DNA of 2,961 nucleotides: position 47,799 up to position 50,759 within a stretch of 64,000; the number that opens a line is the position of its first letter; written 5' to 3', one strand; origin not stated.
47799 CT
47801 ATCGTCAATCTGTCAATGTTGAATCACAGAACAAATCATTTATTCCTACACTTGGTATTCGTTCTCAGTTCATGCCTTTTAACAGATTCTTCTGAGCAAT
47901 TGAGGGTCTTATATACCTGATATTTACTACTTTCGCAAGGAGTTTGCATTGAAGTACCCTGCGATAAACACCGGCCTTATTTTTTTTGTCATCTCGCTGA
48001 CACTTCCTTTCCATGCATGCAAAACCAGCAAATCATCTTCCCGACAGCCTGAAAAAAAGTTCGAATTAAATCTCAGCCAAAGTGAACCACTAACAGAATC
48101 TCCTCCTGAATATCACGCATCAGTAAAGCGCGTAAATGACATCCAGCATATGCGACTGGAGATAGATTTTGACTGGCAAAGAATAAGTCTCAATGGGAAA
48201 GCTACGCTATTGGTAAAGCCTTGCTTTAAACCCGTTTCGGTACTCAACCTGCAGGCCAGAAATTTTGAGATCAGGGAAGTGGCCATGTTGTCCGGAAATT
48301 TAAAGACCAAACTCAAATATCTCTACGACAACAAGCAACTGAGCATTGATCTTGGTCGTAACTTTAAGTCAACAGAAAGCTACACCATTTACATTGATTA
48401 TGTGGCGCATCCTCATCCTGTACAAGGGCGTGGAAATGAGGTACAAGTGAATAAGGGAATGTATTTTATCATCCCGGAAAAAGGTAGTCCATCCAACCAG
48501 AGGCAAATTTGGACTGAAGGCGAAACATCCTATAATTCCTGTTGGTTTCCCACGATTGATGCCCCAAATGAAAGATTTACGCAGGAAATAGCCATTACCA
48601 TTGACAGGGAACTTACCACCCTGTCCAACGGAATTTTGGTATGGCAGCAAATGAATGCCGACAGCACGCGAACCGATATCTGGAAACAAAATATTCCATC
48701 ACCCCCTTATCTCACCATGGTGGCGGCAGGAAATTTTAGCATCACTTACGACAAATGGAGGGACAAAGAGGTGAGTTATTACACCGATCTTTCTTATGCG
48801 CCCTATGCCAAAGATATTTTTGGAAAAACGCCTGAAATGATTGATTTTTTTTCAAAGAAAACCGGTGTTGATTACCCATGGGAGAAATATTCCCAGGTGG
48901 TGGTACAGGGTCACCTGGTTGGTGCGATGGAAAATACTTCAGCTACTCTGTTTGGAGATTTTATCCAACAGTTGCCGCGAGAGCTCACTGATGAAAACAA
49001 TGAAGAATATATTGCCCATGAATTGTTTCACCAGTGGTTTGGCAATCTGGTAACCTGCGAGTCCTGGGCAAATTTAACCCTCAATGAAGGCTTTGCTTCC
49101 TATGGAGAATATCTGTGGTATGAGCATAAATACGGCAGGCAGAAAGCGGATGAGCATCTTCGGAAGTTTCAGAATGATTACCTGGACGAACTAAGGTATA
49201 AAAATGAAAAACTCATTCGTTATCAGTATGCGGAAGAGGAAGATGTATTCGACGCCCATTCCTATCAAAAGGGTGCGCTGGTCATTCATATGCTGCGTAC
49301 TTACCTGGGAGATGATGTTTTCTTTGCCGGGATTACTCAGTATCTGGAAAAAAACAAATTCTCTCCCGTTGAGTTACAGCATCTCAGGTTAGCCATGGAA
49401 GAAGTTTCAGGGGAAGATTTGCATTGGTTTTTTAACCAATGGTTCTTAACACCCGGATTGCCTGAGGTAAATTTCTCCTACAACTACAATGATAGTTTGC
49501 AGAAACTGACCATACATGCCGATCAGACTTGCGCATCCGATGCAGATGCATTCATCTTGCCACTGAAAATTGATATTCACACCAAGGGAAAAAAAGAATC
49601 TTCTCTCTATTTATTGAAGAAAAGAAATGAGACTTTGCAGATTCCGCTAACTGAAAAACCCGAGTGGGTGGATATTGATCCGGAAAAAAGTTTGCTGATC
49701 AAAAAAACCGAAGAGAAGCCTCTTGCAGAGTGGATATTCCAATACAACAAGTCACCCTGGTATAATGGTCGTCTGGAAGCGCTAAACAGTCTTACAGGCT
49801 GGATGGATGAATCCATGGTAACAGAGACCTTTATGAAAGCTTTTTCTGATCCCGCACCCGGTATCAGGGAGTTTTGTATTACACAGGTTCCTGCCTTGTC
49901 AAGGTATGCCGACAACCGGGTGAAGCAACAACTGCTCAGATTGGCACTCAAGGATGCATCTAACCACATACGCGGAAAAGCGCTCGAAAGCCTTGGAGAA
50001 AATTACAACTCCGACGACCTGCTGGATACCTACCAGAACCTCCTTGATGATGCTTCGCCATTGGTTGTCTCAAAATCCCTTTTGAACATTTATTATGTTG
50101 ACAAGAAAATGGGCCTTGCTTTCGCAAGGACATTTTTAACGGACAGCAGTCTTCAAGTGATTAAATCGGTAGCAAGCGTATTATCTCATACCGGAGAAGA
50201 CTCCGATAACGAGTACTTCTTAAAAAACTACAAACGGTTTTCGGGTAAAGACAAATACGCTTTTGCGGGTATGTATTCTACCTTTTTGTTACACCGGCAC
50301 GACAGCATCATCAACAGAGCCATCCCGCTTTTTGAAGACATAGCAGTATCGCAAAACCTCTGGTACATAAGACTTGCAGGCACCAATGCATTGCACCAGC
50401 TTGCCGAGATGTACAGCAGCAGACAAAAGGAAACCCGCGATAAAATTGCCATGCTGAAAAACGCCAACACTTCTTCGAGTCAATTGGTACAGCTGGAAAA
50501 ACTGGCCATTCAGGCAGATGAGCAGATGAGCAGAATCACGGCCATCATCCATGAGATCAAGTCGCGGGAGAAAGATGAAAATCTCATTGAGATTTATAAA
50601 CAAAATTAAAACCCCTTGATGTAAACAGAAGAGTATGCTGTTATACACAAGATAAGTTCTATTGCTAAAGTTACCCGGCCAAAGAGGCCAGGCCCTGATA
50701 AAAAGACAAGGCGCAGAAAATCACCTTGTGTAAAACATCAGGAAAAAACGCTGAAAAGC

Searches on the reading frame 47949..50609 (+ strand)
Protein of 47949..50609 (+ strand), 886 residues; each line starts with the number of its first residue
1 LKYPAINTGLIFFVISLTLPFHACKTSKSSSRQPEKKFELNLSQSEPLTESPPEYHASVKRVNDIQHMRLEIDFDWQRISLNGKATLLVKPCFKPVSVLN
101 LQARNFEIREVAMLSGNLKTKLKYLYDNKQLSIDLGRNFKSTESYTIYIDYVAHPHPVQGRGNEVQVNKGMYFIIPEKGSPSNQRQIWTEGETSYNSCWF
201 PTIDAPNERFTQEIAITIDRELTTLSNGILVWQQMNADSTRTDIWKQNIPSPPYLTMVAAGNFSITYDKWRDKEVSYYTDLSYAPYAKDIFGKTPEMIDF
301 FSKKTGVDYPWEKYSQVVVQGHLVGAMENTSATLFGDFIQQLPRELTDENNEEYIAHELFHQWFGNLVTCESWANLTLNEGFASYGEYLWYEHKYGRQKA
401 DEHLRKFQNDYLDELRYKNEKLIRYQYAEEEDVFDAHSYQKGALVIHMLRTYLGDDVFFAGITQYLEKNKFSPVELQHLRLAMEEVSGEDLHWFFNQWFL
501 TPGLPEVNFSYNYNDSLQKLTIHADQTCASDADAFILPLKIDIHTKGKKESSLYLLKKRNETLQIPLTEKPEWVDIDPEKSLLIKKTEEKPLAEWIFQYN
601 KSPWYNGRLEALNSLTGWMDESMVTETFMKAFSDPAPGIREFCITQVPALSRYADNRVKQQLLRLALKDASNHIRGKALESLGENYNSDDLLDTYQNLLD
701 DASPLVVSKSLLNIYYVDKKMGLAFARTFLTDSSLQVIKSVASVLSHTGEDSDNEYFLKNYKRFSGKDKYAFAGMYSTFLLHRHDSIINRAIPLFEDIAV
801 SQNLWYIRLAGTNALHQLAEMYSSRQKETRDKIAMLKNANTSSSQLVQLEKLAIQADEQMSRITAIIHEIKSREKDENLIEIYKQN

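Call 55: search_protein_families(library=pfam, proteins=[window:47949-50609:+], max_evalue=0.00001)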
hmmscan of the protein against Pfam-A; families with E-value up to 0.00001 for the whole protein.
window:47949-50609:+ (886 aa): 3 families
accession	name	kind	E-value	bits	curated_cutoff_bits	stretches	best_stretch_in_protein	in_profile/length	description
PF01433.26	Peptidase_M1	-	1.4e-48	165.8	27.7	1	293-498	5-218/218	Peptidase family M1 domain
PF17900.6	Peptidase_M1_N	-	1.3e-12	48.6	25.8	1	67-255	4-186/186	Peptidase M1 N-terminal domain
PF13646.12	HEAT_2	-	9.3e-07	29.5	27.7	0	601-683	10-88/88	HEAT repeats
